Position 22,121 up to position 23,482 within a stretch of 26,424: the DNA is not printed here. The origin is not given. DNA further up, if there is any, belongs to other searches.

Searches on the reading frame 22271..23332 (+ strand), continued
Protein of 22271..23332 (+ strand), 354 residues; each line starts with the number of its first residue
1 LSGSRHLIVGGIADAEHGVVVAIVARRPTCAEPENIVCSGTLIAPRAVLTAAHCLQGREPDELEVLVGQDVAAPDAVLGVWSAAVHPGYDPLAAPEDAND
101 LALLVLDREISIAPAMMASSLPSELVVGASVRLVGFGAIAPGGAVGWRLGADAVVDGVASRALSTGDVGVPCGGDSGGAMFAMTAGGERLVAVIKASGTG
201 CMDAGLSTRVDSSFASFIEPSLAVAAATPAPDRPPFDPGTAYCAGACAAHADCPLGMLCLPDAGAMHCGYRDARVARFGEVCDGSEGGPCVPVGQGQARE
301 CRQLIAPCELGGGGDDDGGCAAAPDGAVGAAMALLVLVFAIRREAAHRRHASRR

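Call 55: fold_search(model_id=the predicted structure, library=pdb)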
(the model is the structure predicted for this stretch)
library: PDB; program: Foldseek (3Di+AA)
matches with E <= 10: 1297; with E <= 0.001: 1069
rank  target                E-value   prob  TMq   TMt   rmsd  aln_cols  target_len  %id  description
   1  5dk1                  1.8e-13  1.00  0.52  0.78   2.6       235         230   26  S. erythraea trypsin mixed catalytic intermediate (released 2017-03-08)
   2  2zgc                  2.5e-13  1.00  0.52  0.77   2.9       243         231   23  Crystal Structure of Active Human Granzyme M (released 2009-01-27)
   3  4m7g                  6.3e-13  1.00  0.51  0.79   2.8       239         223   26  Streptomyces Erythraeus Trypsin (released 2014-03-12)
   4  5dj7                  6.7e-13  1.00  0.53  0.79   2.6       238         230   26  S. erythraea trypsin acyl-enzyme (released 2017-03-08)
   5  5kwm                  6.7e-13  1.00  0.51  0.79   2.7       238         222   26  S. erythraea trypsin long construct apoenzyme (released 2017-10-18)
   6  5zlz_E                9.2e-13  1.00  0.50  0.70   3.4       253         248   24  Structure of tPA and PAI-1 (released 2019-04-03)
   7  1zhp                  1.1e-12  1.00  0.50  0.72   3.7       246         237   24  Crystal Structure of the Catalytic Domain of Coagulation Factor XI in Complex with Benzamidine (S434A-T475A-K505 Mutant) (released 2005-09-20)
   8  9dpf_A                1.4e-12  1.00  0.52  0.77   2.9       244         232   20  Crystal structure of TMPRSS11D S368A complexed with its own zymogen activation motif (released 2024-10-16)
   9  6m3b_A                1.4e-12  1.00  0.49  0.73   3.3       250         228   22  hAPC-c25k23 Fab complex (released 2020-07-08)
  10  1xx9_A                1.4e-12  1.00  0.48  0.70   3.7       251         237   23  Crystal Structure of the FXIa Catalytic Domain in Complex with EcotinM84R (released 2004-11-16)
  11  3w94_A                1.5e-12  1.00  0.51  0.75   3.0       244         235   21  Structure of Oryzias latipes enteropeptidase light chain (released 2014-02-19)
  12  5brr_E                1.7e-12  1.00  0.51  0.70   3.3       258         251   24  Michaelis complex of tPA-S195A:PAI-1 (released 2015-09-02)
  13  1try                  1.9e-12  1.00  0.50  0.76   3.1       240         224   24  STRUCTURE OF INHIBITED TRYPSIN FROM FUSARIUM OXYSPORUM AT 1.55 ANGSTROMS (released 1996-01-01)
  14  2zgj_A                2.1e-12  1.00  0.51  0.76   3.1       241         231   22  Crystal Structure of D86N-GzmM Complexed with Its Optimal Synthesized Substrate (released 2009-01-27)
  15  5gvt_A                2.3e-12  1.00  0.50  0.73   3.3       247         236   21  Crystal structures of the serine protease domain of murine plasma kallikrein (released 2017-11-22)
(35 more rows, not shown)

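Call 56: find_encoding_contigs(protein=P0047, flank=3500, max_places=1)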
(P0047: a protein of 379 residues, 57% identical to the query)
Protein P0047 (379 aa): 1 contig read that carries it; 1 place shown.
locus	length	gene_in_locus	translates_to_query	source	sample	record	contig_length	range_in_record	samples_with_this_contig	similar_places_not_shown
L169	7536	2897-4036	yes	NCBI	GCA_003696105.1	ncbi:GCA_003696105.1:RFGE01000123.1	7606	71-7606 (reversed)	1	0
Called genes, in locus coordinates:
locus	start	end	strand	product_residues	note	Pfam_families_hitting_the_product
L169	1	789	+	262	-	PF26641:DUF8213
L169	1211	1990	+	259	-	PF26641:DUF8213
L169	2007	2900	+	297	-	-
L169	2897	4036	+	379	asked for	PF00089:Trypsin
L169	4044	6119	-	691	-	PF05359:DUF748 (weak), PF00912:Transgly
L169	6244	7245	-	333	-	PF01820:Dala_Dala_lig_N, PF02655:ATP-grasp_3 (weak), PF02786:CPSase_L_D2, PF07478:Dala_Dala_lig_C, PF08443:RimK (weak), PF13535:ATP-grasp_4 (weak)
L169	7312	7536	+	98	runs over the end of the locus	PF05066:HARE-HTH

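Call 59: find_encoding_contigs(protein=P0059, flank=8000, max_places=1)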
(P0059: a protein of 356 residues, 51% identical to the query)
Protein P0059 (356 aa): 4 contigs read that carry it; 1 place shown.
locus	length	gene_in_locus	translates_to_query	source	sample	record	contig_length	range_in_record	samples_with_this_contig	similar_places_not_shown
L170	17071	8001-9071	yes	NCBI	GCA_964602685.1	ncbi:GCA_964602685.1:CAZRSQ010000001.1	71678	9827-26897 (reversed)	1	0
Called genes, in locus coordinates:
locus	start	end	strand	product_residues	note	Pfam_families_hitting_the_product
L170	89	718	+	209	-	-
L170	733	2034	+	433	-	PF08757:CotH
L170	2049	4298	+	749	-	PF04879:Molybdop_Fe4S4, PF00384:Molybdopterin, PF01568:Molydop_binding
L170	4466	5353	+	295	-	-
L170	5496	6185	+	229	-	-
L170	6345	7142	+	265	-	PF26641:DUF8213 (weak)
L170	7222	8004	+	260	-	PF13145:Rotamase_2, PF00639:Rotamase (weak)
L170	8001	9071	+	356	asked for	PF00089:Trypsin, PF13365:Trypsin_2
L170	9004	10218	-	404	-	PF14284:PcfJ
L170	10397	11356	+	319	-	PF03060:NMO, PF01070:FMN_dh (weak)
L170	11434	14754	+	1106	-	PF04542:Sigma70_r2, PF04545:Sigma70_r4 (weak), PF08281:Sigma70_r4_2 (weak), PF10670:DUF4198 (faint), PF00775:Dioxygenase_C (faint), PF02369:Big_1 (faint), PF13620:CarboxypepD_reg (weak), PF13620:CarboxypepD_reg, +8 more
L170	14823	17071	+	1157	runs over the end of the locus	PF13699:eCIS_core, PF12371:TMEM131_like_N (weak), PF15780:ASH (weak), PF22544:HYDIN_VesB_CFA65-like_Ig (faint)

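Call 60: find_encoding_contigs(protein=P0061, flank=8000, max_places=1)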
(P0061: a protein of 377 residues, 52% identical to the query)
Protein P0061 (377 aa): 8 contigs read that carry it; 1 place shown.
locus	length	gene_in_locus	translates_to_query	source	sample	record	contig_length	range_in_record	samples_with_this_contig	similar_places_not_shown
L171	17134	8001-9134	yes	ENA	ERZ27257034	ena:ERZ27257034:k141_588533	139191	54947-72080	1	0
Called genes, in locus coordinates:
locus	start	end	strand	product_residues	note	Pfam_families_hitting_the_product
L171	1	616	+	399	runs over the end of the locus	PF00162:PGK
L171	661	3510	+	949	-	PF00990:GGDEF, PF00069:Pkinase, PF07714:PK_Tyr_Ser-Thr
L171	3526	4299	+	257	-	PF00121:TIM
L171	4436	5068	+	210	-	-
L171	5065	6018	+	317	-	PF01678:DAP_epimerase, PF26317:CntK_N (faint), PF01678:DAP_epimerase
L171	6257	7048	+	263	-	PF26641:DUF8213 (weak)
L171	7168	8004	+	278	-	PF13145:Rotamase_2, PF00639:Rotamase (weak)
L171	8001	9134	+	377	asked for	PF00089:Trypsin, PF13365:Trypsin_2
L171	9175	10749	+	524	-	PF13091:PLDc_2, PF00614:PLDc (weak)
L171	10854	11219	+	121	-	-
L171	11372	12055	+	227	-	PF01553:Acyltransferase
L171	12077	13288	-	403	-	-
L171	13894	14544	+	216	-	PF00072:Response_reg, PF00196:GerE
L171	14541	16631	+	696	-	PF07730:HisKA_3, PF02518:HATPase_c (weak)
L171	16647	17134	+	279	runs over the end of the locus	-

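Call 61: find_encoding_contigs(protein=P0067, flank=8000, max_places=1)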
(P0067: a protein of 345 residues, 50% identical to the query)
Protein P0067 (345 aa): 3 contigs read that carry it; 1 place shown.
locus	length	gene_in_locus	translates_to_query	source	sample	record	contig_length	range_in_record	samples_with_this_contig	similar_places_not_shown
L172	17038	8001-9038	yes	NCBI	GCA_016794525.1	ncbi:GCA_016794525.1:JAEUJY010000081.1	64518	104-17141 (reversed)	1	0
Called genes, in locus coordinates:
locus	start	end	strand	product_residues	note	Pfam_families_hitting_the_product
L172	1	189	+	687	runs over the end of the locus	PF13699:eCIS_core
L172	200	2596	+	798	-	PF13699:eCIS_core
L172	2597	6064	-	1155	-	PF00069:Pkinase, PF03109:ABC1 (faint), PF07714:PK_Tyr_Ser-Thr, PF13191:AAA_16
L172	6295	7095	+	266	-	-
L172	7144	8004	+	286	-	PF00639:Rotamase (faint)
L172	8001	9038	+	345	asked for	PF00089:Trypsin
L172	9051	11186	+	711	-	PF17804:TSP_NTD, PF00595:PDZ, PF17820:PDZ_6, PF03572:Peptidase_S41, PF11818:DUF3340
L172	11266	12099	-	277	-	PF00294:PfkB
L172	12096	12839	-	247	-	PF00106:adh_short, PF01370:Epimerase (weak), PF03435:Sacchrp_dh_NADP (faint), PF08659:KR, PF13460:NAD_binding_10 (weak), PF13561:adh_short_C2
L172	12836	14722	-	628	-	PF00483:NTP_transferase (weak), PF12804:NTP_transf_3, PF13685:Fe-ADH_2 (weak), PF01761:DHQ_synthase, PF24621:DHQS_C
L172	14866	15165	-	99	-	-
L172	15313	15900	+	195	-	PF13620:CarboxypepD_reg, PF13715:CarbopepD_reg_2 (weak)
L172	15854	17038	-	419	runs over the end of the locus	PF00012:HSP70, PF06723:MreB_Mbl (faint)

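Call 68: find_encoding_contigs(protein=P0080, flank=5000, max_places=1)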
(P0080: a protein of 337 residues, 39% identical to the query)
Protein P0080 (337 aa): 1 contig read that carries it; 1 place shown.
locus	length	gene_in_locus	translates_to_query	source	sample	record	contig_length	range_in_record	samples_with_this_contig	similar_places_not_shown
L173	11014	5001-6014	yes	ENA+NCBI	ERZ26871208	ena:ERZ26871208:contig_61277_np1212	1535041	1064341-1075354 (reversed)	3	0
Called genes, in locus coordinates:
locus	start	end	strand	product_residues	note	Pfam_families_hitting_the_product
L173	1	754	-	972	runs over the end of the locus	PF00069:Pkinase, PF07714:PK_Tyr_Ser-Thr, PF17874:TPR_MalT, PF13424:TPR_12, PF13374:TPR_10, PF13424:TPR_12, PF24885:TPR_NPHP3, PF13424:TPR_12, +5 more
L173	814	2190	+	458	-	PF16697:Yop-YscD_cpl, PF00498:FHA, PF00158:Sigma54_activat, PF14532:Sigma54_activ_2, PF07728:AAA_5, PF25601:AAA_lid_14, PF02954:HTH_8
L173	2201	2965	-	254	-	PF01841:Transglut_core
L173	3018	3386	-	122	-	PF20409:SnoaL_5, PF12680:SnoaL_2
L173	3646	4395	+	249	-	-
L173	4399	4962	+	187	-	-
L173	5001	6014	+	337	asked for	PF00089:Trypsin, PF13365:Trypsin_2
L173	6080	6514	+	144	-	PF01047:MarR, PF12802:MarR_2, PF13463:HTH_27 (faint)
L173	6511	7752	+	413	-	PF05977:MFS_3, PF07690:MFS_1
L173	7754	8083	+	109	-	-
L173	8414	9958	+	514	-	PF00150:Cellulase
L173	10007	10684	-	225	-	PF01740:STAS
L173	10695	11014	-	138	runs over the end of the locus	PF11964:SpoIIAA-like (weak)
